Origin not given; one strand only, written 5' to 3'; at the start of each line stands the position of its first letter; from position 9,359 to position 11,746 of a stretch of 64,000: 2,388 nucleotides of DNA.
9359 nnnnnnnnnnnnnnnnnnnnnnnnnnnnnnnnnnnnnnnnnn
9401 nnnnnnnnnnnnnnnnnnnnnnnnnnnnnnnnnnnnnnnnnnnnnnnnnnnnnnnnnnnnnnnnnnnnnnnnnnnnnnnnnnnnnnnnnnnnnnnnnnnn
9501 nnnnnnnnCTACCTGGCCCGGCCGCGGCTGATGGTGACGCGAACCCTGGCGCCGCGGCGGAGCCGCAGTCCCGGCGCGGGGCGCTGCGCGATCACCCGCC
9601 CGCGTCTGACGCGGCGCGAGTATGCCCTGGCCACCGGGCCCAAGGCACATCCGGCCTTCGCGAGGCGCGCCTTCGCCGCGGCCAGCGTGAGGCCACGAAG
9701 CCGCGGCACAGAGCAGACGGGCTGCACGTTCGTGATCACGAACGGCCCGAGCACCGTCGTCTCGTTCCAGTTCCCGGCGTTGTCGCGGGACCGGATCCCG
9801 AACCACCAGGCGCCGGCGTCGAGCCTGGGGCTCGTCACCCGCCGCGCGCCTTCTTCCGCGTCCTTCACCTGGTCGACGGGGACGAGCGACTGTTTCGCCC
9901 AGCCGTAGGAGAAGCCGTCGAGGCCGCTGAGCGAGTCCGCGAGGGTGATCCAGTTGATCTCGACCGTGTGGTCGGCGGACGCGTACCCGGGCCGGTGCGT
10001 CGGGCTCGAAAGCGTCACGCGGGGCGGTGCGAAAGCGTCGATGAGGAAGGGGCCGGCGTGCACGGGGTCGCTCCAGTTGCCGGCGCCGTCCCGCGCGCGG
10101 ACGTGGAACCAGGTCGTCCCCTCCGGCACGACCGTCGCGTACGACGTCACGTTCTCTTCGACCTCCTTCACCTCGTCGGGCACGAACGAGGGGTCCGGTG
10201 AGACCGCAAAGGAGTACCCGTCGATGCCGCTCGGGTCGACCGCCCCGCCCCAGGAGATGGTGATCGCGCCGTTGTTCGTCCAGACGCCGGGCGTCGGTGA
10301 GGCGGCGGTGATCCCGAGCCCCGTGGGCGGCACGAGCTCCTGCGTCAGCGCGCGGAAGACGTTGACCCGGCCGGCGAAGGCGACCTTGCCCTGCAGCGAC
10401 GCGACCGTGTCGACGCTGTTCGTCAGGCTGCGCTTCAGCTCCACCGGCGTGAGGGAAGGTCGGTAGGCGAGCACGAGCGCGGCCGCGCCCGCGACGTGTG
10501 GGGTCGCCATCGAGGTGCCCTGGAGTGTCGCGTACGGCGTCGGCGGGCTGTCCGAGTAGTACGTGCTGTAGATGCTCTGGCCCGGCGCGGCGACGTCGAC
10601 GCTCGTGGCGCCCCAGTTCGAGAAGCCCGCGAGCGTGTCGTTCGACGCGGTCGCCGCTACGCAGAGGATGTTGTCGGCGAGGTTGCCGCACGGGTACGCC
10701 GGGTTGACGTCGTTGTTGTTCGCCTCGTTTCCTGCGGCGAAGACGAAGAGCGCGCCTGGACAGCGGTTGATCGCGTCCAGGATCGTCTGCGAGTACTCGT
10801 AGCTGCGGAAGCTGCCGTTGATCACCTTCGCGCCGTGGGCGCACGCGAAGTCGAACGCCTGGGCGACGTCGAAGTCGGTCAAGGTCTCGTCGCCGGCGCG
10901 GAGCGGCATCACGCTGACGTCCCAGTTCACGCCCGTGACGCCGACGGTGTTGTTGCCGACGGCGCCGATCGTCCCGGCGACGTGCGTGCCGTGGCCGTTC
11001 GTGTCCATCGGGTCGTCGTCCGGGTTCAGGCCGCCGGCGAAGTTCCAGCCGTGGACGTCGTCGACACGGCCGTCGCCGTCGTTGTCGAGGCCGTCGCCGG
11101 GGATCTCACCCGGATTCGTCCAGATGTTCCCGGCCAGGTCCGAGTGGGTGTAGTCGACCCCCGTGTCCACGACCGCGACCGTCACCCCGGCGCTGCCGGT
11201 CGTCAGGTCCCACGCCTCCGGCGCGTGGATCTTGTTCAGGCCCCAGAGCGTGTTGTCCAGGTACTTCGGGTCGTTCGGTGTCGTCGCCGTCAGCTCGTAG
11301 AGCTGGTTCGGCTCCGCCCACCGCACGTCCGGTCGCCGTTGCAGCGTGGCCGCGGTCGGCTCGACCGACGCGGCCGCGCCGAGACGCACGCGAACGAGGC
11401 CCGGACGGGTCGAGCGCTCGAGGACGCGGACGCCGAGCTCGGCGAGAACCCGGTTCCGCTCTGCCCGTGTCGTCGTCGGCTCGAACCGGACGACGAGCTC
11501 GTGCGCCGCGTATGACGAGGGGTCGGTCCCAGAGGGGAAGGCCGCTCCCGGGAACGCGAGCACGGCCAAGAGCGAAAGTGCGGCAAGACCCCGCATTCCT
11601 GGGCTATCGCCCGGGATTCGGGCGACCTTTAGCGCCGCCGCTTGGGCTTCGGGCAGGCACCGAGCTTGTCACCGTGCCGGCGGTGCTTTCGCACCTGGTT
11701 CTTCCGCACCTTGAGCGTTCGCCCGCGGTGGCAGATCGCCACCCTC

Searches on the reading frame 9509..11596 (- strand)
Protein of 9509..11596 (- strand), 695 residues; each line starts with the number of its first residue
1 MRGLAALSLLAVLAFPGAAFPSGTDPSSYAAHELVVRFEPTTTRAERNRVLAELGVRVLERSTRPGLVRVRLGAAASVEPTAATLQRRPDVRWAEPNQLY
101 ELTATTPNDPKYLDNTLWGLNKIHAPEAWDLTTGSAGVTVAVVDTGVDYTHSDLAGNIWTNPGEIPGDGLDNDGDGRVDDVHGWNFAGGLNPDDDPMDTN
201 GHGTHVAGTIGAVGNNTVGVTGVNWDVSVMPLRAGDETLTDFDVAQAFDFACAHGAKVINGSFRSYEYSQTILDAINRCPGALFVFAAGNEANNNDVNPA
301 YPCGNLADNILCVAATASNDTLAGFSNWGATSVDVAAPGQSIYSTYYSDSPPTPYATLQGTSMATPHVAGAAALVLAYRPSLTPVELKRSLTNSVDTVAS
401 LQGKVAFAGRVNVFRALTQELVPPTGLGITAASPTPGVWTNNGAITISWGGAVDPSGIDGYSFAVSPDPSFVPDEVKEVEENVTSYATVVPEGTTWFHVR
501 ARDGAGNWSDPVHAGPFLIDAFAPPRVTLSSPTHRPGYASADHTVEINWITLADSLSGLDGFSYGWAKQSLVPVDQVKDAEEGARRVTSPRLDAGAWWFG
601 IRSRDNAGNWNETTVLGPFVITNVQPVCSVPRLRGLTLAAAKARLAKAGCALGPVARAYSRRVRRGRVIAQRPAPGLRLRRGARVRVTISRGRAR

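Call 95: search_protein_families(library=pfam, proteins=[window:9509-11596:-], max_evalue=0.00001)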
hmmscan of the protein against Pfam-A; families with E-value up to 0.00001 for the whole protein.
window:9509-11596:- (695 aa): 3 families
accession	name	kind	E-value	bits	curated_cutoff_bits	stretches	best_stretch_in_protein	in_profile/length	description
PF00082.27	Peptidase_S8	-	3.8e-55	187.7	21.8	1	136-397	2-275/288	Subtilase family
PF22148.1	Fervidolysin_NPro-like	-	8e-11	42.6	21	1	25-97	11-81/81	Fervidolysin N-terminal prodomain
PF03793.24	PASTA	-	1e-10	41.8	23.2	1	630-690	3-63/64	PASTA domain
